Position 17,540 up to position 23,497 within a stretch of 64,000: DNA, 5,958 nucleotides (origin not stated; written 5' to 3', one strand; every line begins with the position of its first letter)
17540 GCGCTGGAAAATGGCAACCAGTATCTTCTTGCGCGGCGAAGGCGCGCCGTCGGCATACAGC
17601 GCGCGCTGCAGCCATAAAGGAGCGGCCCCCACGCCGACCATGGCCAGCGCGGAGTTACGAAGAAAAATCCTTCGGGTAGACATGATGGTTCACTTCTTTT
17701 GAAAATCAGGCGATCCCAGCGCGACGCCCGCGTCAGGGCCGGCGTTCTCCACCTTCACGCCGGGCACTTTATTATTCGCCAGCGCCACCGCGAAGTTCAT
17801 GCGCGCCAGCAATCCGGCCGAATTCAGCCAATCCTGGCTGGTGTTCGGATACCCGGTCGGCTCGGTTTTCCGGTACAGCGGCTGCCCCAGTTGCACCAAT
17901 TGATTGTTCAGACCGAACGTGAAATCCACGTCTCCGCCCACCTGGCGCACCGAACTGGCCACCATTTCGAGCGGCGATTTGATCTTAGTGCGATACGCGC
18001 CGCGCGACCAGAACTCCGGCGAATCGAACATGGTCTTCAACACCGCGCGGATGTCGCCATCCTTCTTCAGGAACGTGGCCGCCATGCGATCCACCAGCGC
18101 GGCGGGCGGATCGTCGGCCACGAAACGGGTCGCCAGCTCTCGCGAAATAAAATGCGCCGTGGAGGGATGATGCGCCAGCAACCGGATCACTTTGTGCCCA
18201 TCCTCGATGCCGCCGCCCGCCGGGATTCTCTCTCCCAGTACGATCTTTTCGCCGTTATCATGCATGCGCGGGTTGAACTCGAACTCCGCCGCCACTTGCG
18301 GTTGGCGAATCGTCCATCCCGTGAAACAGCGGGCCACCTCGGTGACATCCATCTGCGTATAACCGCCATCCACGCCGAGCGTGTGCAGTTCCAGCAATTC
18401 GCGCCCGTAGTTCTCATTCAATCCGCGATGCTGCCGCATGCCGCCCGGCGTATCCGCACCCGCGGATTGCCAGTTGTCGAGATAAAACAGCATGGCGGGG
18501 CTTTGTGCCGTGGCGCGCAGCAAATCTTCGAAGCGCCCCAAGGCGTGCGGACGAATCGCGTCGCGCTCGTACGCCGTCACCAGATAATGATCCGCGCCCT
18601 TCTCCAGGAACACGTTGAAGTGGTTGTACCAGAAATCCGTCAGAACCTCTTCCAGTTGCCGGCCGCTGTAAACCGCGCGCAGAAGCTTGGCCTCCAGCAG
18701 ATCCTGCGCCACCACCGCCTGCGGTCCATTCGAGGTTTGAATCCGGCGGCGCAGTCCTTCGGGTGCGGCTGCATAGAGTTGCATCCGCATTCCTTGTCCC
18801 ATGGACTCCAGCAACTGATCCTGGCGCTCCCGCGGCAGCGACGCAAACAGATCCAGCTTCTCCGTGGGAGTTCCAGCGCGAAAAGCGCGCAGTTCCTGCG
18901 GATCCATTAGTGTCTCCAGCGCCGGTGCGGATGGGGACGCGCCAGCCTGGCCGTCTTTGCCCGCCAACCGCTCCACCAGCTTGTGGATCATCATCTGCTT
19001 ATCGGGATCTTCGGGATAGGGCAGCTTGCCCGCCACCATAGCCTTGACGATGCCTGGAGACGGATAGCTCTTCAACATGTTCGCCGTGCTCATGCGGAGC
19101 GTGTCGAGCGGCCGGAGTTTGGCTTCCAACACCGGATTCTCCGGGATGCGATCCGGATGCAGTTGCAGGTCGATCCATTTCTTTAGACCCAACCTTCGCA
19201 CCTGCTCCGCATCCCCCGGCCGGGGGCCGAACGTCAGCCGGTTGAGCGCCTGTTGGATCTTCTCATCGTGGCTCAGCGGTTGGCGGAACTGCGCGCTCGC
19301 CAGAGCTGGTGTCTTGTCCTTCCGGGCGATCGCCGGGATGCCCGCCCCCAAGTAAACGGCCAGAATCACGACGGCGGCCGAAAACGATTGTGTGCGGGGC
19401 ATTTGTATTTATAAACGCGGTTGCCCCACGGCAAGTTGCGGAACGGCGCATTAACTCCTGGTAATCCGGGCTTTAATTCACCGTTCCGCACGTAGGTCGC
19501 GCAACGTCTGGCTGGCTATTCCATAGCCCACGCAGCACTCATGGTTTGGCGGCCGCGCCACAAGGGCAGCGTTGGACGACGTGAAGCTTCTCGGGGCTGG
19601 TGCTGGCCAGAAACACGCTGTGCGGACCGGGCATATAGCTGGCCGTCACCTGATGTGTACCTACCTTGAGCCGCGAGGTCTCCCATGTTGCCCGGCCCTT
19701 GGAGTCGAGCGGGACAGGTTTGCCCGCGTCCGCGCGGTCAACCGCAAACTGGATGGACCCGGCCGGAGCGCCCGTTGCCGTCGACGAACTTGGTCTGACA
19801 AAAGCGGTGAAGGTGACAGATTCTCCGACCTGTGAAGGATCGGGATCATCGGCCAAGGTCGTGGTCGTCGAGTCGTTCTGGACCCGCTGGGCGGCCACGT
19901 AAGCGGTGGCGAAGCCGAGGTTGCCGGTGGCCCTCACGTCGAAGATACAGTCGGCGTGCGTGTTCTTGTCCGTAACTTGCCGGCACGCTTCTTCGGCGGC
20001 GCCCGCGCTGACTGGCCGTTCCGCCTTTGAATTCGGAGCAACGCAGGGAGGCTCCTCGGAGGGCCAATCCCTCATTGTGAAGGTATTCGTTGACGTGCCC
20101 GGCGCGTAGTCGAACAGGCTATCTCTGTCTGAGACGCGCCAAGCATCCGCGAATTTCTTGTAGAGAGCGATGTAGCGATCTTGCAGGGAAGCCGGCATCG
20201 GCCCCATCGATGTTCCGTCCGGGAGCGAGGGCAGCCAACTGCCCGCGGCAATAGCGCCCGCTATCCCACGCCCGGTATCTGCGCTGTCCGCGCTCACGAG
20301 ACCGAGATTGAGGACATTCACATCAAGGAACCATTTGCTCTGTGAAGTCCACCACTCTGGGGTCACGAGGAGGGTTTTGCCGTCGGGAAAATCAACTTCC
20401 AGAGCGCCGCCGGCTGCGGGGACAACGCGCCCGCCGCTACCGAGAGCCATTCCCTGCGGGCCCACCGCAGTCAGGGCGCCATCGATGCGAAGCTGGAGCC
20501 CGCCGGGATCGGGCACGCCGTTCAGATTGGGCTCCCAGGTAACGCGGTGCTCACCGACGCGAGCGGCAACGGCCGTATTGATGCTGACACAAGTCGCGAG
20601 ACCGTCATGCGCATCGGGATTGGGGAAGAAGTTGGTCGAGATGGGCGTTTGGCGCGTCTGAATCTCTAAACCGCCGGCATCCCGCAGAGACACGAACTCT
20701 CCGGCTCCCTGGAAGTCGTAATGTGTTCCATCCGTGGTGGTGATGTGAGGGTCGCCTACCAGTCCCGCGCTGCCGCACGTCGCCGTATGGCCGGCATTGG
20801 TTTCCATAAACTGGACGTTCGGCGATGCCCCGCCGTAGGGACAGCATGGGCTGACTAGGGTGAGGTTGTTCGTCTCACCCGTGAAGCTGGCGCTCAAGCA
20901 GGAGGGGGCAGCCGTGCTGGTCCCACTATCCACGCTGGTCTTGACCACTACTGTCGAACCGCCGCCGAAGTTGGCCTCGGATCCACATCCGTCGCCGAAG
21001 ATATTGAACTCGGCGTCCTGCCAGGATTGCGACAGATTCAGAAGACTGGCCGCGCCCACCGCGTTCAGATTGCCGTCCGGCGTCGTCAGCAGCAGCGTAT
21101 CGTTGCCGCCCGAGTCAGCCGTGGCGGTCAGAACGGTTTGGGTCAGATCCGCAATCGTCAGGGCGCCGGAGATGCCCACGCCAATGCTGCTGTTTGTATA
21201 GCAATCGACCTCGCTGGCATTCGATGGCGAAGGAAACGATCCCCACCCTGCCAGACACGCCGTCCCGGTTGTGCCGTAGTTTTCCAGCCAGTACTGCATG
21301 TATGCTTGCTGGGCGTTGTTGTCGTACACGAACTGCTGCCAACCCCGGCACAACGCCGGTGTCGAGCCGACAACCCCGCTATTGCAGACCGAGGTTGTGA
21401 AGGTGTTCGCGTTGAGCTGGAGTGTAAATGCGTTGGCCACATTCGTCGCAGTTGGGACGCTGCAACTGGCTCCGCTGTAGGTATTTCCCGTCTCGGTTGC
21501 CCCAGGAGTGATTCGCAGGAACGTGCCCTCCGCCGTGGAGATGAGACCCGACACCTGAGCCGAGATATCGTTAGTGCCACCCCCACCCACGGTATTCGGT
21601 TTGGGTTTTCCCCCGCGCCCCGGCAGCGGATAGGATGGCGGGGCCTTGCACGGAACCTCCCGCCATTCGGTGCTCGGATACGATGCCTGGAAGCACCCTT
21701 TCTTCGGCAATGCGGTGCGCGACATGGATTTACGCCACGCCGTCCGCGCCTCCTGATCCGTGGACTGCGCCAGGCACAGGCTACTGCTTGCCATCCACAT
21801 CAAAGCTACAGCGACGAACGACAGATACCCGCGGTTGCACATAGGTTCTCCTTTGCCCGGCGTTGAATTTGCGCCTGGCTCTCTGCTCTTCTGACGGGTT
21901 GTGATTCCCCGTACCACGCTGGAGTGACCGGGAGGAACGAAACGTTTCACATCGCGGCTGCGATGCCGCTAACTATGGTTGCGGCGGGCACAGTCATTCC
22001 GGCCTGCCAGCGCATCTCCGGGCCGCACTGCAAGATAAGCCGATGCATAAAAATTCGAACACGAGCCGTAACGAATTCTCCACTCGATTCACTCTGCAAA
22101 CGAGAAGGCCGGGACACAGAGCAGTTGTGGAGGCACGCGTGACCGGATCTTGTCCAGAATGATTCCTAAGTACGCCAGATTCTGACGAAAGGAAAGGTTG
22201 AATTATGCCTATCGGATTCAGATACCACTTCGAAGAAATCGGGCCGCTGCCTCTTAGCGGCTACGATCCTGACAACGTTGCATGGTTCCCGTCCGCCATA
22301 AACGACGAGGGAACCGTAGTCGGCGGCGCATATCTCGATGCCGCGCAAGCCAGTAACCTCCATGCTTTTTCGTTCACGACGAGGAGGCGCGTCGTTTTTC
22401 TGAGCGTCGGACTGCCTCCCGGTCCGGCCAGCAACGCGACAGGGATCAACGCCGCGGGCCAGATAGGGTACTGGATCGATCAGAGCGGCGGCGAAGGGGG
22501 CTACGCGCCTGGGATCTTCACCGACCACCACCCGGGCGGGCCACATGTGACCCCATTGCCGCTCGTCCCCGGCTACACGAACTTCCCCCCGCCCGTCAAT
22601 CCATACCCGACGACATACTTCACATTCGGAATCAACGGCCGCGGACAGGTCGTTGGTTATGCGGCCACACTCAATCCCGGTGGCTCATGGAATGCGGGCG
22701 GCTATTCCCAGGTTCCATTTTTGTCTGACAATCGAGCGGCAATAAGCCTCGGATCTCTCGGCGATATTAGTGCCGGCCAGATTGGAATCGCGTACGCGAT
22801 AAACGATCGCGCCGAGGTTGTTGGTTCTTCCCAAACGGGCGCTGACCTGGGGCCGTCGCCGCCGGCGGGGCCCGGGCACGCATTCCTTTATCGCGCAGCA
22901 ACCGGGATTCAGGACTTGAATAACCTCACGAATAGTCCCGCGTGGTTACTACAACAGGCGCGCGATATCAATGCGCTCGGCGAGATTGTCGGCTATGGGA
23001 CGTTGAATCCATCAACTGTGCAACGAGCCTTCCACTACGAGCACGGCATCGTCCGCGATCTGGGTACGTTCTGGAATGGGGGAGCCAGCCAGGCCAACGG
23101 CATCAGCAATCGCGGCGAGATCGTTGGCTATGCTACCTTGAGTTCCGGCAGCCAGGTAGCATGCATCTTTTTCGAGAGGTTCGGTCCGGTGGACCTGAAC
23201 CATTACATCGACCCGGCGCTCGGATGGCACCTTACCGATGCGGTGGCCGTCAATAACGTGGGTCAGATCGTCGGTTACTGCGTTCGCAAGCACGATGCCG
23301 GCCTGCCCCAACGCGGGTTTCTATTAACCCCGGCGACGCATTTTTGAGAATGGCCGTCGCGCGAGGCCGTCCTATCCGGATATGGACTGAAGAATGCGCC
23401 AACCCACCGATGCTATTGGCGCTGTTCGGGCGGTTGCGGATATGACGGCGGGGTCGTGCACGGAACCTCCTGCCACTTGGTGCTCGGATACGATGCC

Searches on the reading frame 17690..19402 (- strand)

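Call 12: search_protein_families(library=pfam, proteins=[window:17690-19402:-], max_evalue=0.01)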
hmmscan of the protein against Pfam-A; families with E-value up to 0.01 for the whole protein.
window:17690-19402:- (570 aa): 1 family
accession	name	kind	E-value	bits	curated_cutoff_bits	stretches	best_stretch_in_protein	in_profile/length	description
PF08811.16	DUF1800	-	1.3e-134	450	26.1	1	52-546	2-362/419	Protein of unknown function (DUF1800)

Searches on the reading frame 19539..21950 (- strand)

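Call 12: search_protein_families(library=pfam, proteins=[window:19539-21950:-], max_evalue=0.01)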
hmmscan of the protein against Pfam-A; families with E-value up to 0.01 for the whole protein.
window:19539-21950:- (803 aa): 1 family
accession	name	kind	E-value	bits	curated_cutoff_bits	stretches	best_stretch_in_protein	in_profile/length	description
PF16640.11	Big_3_5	-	4.4e-14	53.2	35.5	1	702-791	4-87/88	Bacterial Ig-like domain (group 3)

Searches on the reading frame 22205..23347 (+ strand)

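Call 91: search_protein_families(library=pfam, proteins=[window:22205-23347:+], max_evalue=0.001)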
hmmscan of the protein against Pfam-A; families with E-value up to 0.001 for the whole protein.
window:22205-23347:+ (380 aa): 1 family
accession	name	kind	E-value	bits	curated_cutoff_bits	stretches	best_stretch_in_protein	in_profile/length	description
PF11949.14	DUF3466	-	6.1e-08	32.1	25.1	1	141-313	387-530/609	Protein of unknown function (DUF3466)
